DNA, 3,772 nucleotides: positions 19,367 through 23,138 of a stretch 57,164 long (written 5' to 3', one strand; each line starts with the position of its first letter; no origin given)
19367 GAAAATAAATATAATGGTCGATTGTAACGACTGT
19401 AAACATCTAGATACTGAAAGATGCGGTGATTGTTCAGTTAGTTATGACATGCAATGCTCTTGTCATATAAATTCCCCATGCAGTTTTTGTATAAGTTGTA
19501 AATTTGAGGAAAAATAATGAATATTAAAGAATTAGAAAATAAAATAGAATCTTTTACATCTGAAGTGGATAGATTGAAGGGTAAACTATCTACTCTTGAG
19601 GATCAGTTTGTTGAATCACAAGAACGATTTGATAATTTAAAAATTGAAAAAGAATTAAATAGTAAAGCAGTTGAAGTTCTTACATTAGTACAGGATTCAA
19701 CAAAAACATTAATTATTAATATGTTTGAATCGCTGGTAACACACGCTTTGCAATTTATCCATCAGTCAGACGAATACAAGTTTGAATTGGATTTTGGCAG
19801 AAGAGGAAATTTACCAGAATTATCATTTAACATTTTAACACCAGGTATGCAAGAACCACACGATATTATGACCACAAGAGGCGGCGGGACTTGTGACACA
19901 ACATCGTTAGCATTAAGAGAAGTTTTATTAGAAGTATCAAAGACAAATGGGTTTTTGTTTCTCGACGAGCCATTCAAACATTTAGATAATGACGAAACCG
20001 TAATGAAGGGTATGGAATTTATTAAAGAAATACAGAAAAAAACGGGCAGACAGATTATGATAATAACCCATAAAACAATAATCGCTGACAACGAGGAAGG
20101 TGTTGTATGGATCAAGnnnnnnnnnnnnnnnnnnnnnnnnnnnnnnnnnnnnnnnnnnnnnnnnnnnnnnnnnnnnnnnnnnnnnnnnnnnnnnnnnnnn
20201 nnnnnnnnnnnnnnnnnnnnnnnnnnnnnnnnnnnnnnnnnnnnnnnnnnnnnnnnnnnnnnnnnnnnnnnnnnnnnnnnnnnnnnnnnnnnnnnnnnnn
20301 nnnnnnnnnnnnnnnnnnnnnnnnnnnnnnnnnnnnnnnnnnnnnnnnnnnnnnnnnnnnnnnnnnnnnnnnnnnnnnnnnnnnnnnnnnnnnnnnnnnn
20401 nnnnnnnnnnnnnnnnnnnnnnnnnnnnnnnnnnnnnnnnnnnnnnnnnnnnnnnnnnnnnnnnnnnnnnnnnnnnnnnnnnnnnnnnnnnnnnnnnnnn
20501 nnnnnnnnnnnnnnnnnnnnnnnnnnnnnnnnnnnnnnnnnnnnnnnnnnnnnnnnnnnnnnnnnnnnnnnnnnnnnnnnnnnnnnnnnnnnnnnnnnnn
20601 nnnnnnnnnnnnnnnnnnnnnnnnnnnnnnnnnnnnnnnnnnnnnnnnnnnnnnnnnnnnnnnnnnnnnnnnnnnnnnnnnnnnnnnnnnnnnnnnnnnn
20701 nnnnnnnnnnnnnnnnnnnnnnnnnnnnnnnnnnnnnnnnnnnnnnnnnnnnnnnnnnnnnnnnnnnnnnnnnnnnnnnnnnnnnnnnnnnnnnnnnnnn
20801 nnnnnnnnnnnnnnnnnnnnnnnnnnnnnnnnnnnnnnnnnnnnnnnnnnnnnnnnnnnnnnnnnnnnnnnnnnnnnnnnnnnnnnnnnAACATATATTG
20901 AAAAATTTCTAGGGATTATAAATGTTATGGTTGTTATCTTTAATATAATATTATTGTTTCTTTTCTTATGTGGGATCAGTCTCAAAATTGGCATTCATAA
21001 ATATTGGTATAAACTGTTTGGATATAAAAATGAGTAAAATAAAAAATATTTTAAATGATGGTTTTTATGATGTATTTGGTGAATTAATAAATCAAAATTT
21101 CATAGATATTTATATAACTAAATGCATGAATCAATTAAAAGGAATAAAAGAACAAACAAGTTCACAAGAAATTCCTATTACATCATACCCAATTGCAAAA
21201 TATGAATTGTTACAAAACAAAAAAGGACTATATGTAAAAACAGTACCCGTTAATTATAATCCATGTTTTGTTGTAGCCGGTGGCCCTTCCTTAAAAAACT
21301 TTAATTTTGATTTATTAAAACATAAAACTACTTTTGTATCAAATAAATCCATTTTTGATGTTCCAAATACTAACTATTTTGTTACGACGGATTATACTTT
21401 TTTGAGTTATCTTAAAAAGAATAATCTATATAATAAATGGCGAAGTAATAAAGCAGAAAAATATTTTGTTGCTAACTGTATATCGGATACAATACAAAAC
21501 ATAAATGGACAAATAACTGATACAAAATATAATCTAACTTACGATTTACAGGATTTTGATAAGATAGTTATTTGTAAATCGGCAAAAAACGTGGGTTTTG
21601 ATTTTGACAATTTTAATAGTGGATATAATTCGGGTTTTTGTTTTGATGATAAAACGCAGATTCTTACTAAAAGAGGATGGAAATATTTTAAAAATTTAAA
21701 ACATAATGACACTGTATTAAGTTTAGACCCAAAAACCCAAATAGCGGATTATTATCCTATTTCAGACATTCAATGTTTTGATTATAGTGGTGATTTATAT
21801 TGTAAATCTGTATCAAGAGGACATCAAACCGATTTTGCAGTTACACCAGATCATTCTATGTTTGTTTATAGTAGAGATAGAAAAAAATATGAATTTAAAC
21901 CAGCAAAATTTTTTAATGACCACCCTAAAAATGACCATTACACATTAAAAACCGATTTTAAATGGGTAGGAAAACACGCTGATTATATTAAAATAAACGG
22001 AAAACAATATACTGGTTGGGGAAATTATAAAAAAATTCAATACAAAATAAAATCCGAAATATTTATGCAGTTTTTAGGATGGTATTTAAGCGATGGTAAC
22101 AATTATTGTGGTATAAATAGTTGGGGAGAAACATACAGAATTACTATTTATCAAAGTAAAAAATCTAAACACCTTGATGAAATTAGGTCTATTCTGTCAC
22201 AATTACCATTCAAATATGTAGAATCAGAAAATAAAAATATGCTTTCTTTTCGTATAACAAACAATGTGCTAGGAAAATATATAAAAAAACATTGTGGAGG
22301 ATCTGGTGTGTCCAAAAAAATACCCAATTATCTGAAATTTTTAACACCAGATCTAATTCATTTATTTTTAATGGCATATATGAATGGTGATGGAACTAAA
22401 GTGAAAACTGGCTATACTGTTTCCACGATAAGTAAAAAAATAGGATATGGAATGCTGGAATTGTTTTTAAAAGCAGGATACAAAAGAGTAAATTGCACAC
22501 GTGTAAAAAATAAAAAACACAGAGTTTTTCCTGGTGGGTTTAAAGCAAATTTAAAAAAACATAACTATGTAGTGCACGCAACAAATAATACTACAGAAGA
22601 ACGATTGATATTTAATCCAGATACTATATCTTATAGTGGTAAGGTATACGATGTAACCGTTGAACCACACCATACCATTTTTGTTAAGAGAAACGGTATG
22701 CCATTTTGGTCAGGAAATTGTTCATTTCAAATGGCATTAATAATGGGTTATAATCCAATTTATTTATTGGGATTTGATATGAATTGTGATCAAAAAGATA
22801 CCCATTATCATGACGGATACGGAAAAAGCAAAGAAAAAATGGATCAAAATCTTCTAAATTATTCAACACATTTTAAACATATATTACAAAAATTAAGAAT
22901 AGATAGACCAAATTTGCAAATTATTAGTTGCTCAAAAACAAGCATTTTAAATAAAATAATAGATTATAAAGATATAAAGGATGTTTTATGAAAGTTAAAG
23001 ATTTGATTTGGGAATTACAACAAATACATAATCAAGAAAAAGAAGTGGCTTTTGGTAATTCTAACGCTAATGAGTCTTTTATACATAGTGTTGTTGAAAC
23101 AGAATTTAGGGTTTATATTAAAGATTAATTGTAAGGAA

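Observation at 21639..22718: Intein inside a DUF115/GT42-like glycosyltransferase, an atypical intein host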

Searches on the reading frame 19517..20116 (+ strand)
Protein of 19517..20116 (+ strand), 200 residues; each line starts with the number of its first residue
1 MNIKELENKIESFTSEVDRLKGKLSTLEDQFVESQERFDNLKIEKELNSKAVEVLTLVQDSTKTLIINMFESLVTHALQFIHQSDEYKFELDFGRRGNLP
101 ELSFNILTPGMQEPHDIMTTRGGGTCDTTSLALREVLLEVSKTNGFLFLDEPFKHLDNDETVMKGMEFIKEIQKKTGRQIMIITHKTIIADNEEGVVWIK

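Call 3: search_protein_families(library=pfam, proteins=[window:19517-20116:+], max_evalue=0.01)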
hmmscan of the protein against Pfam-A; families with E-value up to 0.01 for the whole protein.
window:19517-20116:+ (200 aa): 3 families
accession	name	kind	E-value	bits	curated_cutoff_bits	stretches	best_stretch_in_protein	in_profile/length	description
PF08286.16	Spc24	-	0.0035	18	25.3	1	2-73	12-64/109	Spc24 subunit of Ndc80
PF18698.7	HisK_sensor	-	0.0041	17.9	27.3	0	156-199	79-121/126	Histidine kinase sensor domain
PF09738.14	LRRFIP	-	0.0044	16.8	28.2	1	6-69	109-172/300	LRRFIP family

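Call 63: search_protein_families(library=phrogs, proteins=[window:19517-20116:+], max_evalue=0.001)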
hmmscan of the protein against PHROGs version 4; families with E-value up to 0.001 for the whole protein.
window:19517-20116:+ (200 aa): 3 families
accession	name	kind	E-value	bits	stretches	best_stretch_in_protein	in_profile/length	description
phrog_15167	-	other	3.1e-25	89.9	1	2-191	3-191/211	ATPase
phrog_77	-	DNA, RNA and nucleotide metabolism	2.5e-09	37.2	1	129-188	874-932/967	SbcC-like subunit of palindrome specific endonuclease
phrog_293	-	moron, auxiliary metabolic gene and host takeover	0.00079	18.5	1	146-186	289-328/1058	ABC transporter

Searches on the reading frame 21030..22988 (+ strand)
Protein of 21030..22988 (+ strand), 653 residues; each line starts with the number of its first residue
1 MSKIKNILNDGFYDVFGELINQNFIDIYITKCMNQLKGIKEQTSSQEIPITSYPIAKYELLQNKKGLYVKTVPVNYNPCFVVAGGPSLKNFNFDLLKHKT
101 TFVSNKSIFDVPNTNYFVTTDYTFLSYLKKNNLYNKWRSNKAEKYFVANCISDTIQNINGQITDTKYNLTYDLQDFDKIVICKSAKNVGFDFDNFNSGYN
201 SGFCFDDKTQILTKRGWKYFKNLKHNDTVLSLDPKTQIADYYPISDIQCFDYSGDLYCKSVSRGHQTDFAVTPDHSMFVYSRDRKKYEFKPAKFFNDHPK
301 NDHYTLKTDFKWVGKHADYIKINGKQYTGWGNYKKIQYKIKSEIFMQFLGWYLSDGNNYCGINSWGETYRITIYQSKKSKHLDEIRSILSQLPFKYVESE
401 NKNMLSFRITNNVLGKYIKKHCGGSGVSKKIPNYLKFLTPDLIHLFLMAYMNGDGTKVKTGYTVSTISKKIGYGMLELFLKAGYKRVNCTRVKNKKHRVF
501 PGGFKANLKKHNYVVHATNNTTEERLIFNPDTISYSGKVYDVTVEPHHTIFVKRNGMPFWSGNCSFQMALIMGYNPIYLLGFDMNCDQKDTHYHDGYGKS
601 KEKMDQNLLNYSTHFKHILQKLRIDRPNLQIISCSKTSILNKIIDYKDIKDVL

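Call 3: search_protein_families(library=pfam, proteins=[window:21030-22988:+], max_evalue=0.01)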
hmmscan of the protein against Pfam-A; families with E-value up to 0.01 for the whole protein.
window:21030-22988:+ (653 aa): 2 families
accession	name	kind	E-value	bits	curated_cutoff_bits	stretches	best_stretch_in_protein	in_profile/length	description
PF01973.23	MptE-like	-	2.2e-05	24.7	34.6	0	555-585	137-167/171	6-hydroxymethylpterin diphosphokinase MptE-like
PF14890.11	Intein_splicing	-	0.00034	20.9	35.8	1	226-557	20-151/155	Intein splicing domain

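Call 26: search_protein_representatives(protein=window:21030-22988:+)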
Query: 653 residues. Proteins with E-value up to 0.001 (for the whole library): 7622; up to 1e-10: 3970; up to 1e-30: 302. The best 150 are listed.
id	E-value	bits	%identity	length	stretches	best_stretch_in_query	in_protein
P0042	0.0e+00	1524.1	100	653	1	1-653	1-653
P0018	4.1e-84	299.9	62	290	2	56-204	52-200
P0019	3.0e-82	293.8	59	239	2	57-204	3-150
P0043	2.6e-74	267.5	32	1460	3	204-567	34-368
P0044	6.3e-73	262.9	33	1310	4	202-579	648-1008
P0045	3.0e-68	247.5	32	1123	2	202-567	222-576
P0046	3.2e-59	217.7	32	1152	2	203-577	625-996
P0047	9.0e-59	216.2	34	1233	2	198-568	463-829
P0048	7.6e-54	199.9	31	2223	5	198-564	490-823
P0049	1.7e-53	198.8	31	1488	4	174-561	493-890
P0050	7.5e-53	196.6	28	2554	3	191-564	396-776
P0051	1.8e-52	195.3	32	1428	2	148-566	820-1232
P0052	3.5e-51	191.1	33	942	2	201-567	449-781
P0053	4.8e-51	190.6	34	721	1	202-565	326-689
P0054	6.0e-51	190.3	32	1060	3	204-583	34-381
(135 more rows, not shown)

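Call 29: find_encoding_contigs(protein=window:21030-22988:+, flank=3000, max_places=5)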
Protein window:21030-22988:+ (653 aa): 5 contigs read that carry it; 1 place shown.
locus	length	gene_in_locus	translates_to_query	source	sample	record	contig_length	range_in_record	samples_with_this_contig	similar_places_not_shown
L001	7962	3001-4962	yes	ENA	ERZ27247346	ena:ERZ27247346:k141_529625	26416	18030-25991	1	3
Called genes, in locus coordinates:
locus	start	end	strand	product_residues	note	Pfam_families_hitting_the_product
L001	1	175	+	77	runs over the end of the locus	-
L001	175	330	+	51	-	-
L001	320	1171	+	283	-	-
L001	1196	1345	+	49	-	-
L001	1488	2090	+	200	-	-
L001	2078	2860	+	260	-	-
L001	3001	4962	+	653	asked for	PF01973:MptE-like (faint)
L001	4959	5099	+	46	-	-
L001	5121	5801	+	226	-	PF00535:Glycos_transf_2, PF10111:Glyco_tranf_2_2, PF13641:Glyco_tranf_2_3 (weak)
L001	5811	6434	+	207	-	-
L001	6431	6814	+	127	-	PF24694:LNS2_PITM1-3 (weak)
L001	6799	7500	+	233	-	PF04230:PS_pyruv_trans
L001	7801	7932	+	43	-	-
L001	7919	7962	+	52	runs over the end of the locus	-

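Call 65: find_homologous_proteins(query=window:21030-22988:+, max_evalue=1e-10)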
Query window:21030-22988:+ (653 aa): 26 proteins with E <= 1e-10 among 4795 candidates.
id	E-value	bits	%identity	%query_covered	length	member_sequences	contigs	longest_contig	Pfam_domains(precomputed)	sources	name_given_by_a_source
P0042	0.0e+0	1524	100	100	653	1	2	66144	PF01973.24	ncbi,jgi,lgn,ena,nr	ncbi:MAG: hypothetical protein M0R03_13140 [Novosphingobium sp.]|nr:hypothetical protein [Novosphing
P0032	8.9e-153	528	45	88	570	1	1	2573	-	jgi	-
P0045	9.4e-68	248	30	56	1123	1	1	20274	PF02843.23,PF01071.25,PF14528.12,PF13403.12,PF14890.12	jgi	jgi:phosphoribosylamine-glycine ligase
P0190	1.7e-39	154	28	71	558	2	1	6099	PF14528.12,PF14890.12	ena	-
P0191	1.0e-38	152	28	71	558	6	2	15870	PF14528.12,PF14890.12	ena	-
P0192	1.0e-32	132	30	56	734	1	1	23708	PF00534.27,PF20706.4,PF13692.13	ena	-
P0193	5.3e-32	129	29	66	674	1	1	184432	PF14528.12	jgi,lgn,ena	-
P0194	2.6e-31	127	29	57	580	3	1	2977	PF05050.20,PF14528.12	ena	-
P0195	1.3e-29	122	31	57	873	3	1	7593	PF14528.12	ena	-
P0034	2.2e-29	121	30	55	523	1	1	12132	PF22769.2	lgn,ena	-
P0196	1.2e-27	115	28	55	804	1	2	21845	PF02843.23,PF01071.25,PF14528.12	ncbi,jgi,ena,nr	ncbi:MAG: hypothetical protein KJ623_02655 [Nanoarchaeota archaeon]|nr:hypothetical protein [Nanoarc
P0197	2.0e-26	111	28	57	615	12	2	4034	PF02511.21,PF14890.12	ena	-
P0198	5.7e-26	109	31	56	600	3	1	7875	PF14890.12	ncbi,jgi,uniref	ncbi:hypothetical protein LCGC14_1001630 [marine sediment metagenome]|uniref:DOD-type homing endonuc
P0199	9.4e-25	105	29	57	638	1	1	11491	PF14528.12,PF02511.21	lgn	-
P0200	4.9e-22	96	30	55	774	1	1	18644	PF22769.2,PF14890.12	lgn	-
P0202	1.2e-20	92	27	64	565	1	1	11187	PF00483.30,PF14528.12,PF12804.14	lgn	-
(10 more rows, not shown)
